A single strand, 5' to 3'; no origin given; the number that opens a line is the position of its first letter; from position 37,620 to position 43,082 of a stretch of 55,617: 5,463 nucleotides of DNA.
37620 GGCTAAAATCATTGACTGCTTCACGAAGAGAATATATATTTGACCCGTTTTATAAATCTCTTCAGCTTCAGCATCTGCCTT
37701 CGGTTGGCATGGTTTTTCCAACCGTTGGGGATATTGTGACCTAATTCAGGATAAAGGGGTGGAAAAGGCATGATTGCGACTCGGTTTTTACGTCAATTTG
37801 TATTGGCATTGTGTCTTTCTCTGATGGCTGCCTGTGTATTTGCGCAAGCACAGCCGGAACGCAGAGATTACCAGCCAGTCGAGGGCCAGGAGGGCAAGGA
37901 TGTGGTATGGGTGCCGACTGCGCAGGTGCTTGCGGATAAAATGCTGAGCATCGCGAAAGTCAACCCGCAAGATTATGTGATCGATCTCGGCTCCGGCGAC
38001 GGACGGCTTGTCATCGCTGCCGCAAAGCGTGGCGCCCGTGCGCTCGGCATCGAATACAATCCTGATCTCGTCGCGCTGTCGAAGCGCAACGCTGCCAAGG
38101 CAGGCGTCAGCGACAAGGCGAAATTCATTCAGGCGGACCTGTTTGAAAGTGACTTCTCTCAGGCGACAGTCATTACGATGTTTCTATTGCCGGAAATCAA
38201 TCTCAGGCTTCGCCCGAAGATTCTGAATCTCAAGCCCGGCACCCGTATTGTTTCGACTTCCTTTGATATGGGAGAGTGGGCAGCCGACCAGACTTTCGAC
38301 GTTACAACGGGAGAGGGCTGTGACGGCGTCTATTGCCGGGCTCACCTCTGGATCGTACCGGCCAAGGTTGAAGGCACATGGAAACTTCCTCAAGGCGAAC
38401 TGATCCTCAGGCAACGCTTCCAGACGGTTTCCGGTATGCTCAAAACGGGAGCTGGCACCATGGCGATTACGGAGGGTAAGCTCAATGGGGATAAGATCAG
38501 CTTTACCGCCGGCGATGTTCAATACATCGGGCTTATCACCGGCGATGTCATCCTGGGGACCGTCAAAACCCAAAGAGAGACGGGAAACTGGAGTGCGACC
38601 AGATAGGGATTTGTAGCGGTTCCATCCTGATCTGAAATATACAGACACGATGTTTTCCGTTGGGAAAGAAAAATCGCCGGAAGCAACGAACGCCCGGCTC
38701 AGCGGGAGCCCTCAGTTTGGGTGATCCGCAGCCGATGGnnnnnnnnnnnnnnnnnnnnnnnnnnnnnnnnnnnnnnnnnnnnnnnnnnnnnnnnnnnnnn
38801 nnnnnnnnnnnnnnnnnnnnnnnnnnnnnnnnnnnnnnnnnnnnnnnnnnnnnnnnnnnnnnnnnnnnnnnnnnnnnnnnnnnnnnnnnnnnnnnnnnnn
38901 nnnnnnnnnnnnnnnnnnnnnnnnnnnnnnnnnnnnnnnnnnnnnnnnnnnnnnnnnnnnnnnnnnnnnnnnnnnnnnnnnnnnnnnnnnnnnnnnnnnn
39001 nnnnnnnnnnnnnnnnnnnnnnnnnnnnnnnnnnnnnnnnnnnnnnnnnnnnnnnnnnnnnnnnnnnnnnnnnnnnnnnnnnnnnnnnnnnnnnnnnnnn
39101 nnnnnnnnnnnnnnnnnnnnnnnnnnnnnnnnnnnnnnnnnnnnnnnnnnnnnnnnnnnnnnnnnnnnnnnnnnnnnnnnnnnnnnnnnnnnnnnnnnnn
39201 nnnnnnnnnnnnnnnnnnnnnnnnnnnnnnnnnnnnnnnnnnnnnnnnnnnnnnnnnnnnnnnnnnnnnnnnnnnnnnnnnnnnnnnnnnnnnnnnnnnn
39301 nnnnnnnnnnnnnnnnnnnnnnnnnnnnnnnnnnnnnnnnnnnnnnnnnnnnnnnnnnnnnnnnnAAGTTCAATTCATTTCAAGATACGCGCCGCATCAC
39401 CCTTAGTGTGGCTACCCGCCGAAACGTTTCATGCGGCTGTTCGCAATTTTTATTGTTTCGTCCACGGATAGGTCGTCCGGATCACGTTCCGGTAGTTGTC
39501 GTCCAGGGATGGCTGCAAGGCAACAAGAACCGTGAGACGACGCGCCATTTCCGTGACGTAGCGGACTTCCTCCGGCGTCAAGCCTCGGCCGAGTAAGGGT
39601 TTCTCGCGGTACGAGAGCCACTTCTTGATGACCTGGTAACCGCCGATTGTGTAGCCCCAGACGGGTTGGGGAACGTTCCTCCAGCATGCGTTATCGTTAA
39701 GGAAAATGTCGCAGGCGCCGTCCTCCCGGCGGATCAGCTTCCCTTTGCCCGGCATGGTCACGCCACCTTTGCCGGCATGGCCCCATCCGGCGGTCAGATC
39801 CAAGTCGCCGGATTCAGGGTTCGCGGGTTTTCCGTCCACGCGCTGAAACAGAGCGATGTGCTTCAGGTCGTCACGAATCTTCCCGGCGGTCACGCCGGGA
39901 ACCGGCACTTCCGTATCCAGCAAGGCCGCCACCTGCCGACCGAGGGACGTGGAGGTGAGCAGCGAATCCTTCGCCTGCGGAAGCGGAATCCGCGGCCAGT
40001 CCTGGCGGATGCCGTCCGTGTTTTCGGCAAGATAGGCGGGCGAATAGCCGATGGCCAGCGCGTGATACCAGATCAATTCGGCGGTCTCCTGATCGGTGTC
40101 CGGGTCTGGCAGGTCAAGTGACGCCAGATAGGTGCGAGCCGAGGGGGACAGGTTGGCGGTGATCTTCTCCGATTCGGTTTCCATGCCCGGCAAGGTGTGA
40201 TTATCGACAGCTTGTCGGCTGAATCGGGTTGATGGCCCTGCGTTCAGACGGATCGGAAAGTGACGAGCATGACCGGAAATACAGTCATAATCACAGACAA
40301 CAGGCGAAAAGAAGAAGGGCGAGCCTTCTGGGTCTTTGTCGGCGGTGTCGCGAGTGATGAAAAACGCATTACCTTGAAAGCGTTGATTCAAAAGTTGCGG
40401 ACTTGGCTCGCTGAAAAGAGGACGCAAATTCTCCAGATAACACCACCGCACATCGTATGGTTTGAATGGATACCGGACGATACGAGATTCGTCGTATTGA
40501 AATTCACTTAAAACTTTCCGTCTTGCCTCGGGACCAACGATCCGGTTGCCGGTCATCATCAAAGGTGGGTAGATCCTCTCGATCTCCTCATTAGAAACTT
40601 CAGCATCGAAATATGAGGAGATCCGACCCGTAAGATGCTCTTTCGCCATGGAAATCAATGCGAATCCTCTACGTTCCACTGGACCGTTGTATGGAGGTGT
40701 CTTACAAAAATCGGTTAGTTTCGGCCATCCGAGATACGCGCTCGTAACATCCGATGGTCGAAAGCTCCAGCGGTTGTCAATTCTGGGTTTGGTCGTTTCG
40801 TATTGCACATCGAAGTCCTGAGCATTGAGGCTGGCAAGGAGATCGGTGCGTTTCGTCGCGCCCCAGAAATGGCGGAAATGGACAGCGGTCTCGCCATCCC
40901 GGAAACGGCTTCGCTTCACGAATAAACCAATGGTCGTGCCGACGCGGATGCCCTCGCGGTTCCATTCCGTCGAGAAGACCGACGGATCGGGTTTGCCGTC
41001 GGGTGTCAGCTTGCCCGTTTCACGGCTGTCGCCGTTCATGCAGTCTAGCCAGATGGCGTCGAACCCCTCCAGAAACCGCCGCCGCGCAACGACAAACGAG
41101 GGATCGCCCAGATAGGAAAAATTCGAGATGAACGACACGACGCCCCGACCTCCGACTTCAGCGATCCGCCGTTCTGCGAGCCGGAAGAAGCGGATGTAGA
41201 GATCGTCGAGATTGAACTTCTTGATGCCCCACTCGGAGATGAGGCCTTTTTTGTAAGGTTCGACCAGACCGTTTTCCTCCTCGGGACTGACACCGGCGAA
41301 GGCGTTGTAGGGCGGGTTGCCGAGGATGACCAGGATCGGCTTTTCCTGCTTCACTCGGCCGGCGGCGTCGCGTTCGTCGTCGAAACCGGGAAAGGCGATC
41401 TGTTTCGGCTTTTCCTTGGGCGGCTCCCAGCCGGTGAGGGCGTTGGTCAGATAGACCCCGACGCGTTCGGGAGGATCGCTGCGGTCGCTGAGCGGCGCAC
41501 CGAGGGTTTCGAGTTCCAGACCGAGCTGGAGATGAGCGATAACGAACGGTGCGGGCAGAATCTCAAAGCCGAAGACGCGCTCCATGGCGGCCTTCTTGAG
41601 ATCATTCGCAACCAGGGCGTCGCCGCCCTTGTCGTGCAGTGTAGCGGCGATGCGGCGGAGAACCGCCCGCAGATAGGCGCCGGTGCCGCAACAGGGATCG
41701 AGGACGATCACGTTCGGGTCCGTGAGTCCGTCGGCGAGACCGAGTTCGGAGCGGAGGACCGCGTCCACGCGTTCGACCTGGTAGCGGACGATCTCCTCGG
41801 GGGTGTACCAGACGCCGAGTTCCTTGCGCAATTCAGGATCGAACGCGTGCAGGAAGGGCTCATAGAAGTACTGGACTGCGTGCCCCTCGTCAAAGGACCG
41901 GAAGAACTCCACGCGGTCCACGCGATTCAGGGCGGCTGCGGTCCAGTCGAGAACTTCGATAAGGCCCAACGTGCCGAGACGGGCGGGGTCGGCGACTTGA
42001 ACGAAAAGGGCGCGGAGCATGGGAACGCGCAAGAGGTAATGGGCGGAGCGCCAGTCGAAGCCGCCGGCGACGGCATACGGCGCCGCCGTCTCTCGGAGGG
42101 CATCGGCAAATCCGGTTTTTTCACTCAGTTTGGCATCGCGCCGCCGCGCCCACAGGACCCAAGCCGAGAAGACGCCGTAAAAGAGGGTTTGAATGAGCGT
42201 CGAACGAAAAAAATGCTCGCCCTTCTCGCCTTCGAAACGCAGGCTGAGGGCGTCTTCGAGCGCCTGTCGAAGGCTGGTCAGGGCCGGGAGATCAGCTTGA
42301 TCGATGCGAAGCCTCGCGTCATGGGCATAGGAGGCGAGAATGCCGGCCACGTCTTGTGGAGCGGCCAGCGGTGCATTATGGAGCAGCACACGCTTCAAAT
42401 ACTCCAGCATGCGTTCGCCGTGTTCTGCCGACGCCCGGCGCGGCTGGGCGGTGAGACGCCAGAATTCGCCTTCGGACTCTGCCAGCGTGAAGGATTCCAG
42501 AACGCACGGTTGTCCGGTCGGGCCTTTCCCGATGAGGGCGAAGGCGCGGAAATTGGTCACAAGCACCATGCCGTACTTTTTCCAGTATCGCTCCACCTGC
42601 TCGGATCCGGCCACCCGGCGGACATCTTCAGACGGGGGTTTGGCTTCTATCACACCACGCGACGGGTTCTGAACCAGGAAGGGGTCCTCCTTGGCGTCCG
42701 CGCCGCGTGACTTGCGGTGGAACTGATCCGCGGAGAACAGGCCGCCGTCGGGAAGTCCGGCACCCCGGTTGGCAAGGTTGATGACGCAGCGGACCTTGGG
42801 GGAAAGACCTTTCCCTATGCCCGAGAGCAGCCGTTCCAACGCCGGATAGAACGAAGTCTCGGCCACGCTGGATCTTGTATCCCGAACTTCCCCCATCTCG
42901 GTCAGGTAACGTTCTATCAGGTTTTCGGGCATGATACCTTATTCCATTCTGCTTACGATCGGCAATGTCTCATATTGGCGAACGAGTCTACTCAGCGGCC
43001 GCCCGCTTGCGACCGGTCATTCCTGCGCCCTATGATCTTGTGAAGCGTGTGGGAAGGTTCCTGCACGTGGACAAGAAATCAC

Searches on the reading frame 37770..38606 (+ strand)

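Call 59: search_protein_families(library=pfam, proteins=[window:37770-38606:+], max_evalue=0.00001)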
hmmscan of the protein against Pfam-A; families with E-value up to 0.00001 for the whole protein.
window:37770-38606:+ (278 aa): 6 families
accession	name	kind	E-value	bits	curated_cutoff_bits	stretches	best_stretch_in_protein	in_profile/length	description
PF13847.12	Methyltransf_31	-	4.5e-10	39.8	27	1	69-166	6-113/145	Methyltransferase domain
PF13649.12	Methyltransf_25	-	3.8e-09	37.5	27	1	70-137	1-68/97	Methyltransferase domain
PF08123.19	DOT1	-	2.4e-07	31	23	0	54-163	30-157/205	Histone methylation protein DOT1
PF06325.19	PrmA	-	6.9e-07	29.5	22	1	64-160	159-256/296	Ribosomal protein L11 methyltransferase (PrmA)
PF08241.18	Methyltransf_11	-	3.5e-06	28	21.2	1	72-133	2-60/95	Methyltransferase domain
PF09445.16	Methyltransf_15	-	9.9e-06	25.7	22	0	69-127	3-61/165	RNA cap guanine-N2 methyltransferase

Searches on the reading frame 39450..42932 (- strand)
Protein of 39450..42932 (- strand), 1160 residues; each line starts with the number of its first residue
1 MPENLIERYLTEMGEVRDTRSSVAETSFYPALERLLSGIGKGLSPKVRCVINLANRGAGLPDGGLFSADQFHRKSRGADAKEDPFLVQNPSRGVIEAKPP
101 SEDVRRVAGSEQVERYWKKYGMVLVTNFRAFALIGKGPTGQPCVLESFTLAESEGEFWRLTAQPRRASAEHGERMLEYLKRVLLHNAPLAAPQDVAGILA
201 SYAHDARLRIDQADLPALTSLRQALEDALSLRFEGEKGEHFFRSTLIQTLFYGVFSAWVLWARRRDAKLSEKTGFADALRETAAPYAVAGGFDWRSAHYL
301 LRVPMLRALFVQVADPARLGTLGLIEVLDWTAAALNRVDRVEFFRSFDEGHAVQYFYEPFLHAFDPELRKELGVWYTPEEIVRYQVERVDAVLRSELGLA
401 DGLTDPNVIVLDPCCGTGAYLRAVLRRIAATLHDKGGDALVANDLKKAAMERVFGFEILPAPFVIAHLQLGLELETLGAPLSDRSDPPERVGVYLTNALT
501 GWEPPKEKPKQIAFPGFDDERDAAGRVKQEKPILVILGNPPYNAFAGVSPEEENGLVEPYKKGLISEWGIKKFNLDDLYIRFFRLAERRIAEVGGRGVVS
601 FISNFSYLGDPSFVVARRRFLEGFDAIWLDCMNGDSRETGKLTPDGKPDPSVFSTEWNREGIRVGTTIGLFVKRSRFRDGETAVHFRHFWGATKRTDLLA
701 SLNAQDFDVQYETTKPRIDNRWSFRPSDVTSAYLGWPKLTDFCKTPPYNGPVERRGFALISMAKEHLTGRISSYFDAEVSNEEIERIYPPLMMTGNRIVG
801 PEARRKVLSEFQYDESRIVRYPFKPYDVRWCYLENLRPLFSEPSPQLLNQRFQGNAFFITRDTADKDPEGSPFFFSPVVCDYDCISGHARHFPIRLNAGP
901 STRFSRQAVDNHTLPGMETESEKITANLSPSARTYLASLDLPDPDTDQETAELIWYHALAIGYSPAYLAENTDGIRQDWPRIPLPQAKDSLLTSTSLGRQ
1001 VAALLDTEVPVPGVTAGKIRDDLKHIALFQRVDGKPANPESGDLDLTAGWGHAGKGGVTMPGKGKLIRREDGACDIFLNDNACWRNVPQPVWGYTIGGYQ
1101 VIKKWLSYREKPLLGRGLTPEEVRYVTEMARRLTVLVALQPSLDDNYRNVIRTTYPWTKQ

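Call 59: search_protein_families(library=pfam, proteins=[window:39450-42932:-], max_evalue=0.00001)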
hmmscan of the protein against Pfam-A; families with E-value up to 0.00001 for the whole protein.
window:39450-42932:- (1160 aa): 2 families
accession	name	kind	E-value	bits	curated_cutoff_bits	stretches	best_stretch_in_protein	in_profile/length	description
PF18135.7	Type_ISP_C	-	1.5e-26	93.8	25.9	1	759-1112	18-315/342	Type ISP C-terminal specificity domain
PF02384.22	N6_Mtase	-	7.7e-07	29.2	20.4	1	355-468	8-95/311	N-6 DNA Methylase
